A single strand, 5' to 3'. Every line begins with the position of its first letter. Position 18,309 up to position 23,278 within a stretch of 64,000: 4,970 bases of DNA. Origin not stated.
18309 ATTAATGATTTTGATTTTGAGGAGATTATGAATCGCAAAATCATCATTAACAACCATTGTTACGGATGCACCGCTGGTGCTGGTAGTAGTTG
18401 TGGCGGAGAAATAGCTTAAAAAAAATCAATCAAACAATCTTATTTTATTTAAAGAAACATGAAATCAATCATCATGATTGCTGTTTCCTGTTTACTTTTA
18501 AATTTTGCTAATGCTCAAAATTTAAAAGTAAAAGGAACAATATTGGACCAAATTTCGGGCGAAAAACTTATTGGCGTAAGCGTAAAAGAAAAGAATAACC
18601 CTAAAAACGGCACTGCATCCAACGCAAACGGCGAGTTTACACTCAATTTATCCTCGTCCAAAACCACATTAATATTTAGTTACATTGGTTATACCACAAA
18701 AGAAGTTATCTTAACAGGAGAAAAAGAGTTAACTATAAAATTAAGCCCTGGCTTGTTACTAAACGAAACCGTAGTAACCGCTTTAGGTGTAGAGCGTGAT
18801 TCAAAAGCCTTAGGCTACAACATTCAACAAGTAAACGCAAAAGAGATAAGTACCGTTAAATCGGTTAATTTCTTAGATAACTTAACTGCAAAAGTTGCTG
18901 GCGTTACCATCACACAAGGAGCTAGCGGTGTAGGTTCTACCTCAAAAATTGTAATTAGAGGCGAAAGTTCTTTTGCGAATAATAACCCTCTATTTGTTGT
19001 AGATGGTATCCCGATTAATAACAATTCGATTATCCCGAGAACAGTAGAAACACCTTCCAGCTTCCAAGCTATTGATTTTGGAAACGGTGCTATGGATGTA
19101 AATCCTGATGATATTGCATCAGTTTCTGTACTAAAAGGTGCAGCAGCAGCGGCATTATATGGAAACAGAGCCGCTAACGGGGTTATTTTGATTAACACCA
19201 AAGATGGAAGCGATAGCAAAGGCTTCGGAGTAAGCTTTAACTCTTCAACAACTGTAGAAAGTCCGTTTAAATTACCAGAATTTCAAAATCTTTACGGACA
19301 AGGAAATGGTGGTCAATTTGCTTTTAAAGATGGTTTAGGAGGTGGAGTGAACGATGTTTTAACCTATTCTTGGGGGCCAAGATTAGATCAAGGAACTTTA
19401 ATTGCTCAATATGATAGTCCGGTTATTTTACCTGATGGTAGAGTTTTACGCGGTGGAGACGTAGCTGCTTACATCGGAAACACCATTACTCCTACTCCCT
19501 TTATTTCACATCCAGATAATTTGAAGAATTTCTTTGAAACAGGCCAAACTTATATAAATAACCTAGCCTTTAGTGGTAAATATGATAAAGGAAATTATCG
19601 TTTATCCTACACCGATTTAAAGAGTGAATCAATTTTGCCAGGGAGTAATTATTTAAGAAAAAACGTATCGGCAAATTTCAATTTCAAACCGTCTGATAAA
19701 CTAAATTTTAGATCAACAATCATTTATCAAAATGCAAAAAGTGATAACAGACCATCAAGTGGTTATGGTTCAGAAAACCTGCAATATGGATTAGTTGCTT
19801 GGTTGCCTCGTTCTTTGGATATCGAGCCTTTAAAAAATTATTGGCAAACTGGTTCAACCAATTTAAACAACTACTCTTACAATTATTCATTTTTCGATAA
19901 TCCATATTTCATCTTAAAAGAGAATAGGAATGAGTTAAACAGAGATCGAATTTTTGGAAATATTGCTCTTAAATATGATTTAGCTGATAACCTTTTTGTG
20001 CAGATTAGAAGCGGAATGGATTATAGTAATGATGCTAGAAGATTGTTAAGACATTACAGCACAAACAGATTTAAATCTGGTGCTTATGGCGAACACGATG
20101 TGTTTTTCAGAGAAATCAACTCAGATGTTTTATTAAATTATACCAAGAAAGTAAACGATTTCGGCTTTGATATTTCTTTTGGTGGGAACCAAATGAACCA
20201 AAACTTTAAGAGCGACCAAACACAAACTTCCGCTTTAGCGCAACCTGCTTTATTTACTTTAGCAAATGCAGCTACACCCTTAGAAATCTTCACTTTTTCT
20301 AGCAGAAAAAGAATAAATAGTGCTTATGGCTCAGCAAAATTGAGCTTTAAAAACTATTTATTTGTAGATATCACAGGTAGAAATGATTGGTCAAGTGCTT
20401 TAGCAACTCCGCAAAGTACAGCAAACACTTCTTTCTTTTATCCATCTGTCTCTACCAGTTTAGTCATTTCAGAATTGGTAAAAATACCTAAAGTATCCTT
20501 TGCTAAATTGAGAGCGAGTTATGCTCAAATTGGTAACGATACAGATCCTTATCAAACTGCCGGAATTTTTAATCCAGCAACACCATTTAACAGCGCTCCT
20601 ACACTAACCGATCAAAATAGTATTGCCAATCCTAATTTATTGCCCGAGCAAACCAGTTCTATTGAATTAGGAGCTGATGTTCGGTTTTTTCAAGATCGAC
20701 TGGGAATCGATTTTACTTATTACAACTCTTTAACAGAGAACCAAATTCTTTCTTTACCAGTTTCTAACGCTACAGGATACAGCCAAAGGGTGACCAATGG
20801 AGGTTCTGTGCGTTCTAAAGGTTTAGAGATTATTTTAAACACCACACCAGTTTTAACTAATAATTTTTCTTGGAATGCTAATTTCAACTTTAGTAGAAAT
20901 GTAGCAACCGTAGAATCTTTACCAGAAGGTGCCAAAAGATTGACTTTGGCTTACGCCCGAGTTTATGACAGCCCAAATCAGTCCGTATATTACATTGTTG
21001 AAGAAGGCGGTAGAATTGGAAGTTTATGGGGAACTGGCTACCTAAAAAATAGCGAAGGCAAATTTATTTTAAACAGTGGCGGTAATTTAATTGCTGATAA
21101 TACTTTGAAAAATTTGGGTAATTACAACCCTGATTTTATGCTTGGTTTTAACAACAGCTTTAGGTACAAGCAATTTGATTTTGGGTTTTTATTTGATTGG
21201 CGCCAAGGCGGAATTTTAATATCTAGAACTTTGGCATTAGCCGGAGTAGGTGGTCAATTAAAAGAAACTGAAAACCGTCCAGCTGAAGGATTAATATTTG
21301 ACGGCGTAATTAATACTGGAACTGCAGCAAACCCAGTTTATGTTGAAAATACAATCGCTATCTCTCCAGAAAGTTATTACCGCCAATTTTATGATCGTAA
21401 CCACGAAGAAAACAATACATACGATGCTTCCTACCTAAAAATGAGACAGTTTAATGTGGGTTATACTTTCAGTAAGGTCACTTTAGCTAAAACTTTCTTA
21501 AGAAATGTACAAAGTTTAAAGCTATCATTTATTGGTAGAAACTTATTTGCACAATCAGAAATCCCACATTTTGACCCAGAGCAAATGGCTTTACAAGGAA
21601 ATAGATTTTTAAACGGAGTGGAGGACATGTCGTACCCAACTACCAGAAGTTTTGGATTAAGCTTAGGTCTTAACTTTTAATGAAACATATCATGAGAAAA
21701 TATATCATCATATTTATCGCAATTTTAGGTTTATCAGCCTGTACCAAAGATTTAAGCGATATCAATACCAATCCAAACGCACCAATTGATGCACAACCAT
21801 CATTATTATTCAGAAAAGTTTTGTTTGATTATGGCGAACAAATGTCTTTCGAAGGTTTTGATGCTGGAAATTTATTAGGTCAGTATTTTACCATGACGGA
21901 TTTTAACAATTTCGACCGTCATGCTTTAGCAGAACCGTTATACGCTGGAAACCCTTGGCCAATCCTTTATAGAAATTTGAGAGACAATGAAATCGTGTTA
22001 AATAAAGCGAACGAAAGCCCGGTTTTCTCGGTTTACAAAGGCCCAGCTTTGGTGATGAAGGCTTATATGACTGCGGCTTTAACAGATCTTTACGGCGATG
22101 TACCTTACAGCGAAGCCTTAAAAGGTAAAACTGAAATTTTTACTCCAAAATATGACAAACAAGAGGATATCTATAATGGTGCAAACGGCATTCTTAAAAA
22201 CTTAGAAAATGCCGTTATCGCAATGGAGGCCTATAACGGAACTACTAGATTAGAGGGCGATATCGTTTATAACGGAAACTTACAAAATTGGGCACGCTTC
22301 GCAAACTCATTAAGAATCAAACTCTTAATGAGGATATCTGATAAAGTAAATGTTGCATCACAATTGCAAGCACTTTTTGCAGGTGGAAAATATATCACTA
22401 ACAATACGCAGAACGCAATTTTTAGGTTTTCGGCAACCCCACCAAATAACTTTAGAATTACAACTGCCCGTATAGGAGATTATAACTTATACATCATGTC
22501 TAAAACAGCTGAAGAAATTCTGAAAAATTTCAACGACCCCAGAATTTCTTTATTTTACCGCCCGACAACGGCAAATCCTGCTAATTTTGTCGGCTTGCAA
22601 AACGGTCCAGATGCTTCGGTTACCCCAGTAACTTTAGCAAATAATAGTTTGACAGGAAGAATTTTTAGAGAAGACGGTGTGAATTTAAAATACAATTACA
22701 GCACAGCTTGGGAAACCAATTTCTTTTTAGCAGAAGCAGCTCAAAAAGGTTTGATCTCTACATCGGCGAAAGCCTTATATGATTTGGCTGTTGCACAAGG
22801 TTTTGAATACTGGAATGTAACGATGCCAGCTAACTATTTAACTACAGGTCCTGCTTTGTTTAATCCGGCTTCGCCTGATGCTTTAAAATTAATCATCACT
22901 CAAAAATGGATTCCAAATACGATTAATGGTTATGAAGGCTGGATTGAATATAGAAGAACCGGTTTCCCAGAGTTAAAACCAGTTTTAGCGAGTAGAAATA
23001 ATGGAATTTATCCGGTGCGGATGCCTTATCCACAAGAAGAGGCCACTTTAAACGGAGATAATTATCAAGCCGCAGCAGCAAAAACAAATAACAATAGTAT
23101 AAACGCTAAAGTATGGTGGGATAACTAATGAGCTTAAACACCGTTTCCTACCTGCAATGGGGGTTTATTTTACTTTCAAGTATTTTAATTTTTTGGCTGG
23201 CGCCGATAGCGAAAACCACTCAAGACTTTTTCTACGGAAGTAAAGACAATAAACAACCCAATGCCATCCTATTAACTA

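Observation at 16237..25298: Candidate uncharacterised system: ArsS-type radical SAM enzymes in one operon with a SusC/SusD + Na+ symporter import chain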

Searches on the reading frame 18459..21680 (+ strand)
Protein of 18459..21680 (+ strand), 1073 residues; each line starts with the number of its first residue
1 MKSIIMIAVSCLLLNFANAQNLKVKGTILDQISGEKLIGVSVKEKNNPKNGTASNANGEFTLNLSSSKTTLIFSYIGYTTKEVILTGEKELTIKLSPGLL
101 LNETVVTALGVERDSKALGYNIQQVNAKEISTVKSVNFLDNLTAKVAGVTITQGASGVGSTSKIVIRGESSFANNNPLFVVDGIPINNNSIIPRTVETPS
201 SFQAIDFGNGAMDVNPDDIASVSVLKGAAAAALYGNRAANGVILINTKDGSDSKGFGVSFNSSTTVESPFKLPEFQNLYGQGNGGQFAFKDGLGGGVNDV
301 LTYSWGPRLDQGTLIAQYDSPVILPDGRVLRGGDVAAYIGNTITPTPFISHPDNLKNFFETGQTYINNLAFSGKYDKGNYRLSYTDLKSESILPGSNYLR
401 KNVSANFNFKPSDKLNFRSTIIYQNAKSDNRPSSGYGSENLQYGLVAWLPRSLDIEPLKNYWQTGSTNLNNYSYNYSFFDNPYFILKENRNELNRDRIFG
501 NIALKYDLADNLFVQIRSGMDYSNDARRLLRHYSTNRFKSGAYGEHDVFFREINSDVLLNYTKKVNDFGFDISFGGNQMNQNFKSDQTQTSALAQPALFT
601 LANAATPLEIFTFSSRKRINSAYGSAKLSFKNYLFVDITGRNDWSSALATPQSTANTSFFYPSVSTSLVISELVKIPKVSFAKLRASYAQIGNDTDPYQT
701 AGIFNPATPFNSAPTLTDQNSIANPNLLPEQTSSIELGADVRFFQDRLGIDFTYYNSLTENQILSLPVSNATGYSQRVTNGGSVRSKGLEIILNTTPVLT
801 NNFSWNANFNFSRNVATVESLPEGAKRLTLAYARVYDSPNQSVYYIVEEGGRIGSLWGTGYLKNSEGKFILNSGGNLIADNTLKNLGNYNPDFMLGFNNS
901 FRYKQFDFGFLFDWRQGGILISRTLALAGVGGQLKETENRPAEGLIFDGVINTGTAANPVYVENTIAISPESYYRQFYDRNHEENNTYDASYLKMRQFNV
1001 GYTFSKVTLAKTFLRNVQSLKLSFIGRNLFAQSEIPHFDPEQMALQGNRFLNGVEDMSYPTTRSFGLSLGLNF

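Call 3: search_protein_families(library=pfam, proteins=[window:18459-21680:+])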
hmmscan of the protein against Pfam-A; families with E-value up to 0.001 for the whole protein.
window:18459-21680:+ (1073 aa): 3 families
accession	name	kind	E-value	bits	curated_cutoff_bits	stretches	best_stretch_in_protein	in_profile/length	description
PF07715.20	Plug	-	3.2e-16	60.2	23.9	1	119-242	6-107/107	TonB-dependent Receptor Plug Domain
PF13715.12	CarbopepD_reg_2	-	2.1e-15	56.9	32.2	1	24-106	1-88/88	CarboxypepD_reg-like domain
PF13620.12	CarboxypepD_reg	-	4.6e-08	33.7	32.3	1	24-85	2-69/82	Carboxypeptidase regulatory-like domain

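Call 4: search_protein_families(library=ncbifam, proteins=[window:18459-21680:+])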
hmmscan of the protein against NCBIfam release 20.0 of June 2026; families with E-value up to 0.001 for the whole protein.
window:18459-21680:+ (1073 aa): 5 families
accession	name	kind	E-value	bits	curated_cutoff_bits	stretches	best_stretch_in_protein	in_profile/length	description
TIGR04056.1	OMP_RagA_SusC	subfamily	4.9e-186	621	368.25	1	23-1073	2-981/981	SusC/RagA family TonB-linked outer membrane protein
TIGR04057.1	SusC_RagA_signa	signature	1.2e-15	57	46.2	1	218-248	1-31/31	SusC/RagA subfamily TonB-dependent outer membrane receptor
NF010048.1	PRK13524.1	subfamily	5.3e-08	31.8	493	1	101-256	40-184/744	FepA family TonB-dependent siderophore receptor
TIGR01779.1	TonB-B12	equivalog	1.1e-05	24.2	599.7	1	98-259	27-165/614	TonB-dependent vitamin B12 receptor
NF053590.1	TonB_dep_TOL0244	equivalog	0.00038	19.2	645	1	211-265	104-157/604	TOL_0244 family TonB-dependent receptor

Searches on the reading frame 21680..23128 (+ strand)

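Call 3: search_protein_families(library=pfam, proteins=[window:21680-23128:+])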
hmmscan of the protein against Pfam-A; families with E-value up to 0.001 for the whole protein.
window:21680-23128:+ (482 aa): 3 families
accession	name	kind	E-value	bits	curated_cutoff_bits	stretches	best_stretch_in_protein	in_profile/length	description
PF12771.13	SusD-like_2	-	7.5e-85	285.7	27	1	32-451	1-415/415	Starch-binding associating with outer membrane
PF12741.13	SusD-like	-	1.3e-55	189.8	27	2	63-388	50-370/495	Susd and RagB outer membrane lipoprotein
PF14322.12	SusD-like_3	-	0.00064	20.4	27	0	87-178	72-161/191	Starch-binding associating with outer membrane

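Call 4: search_protein_families(library=ncbifam, proteins=[window:21680-23128:+])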
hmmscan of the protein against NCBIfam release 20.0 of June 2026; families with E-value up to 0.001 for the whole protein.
window:21680-23128:+ (482 aa): 0 families
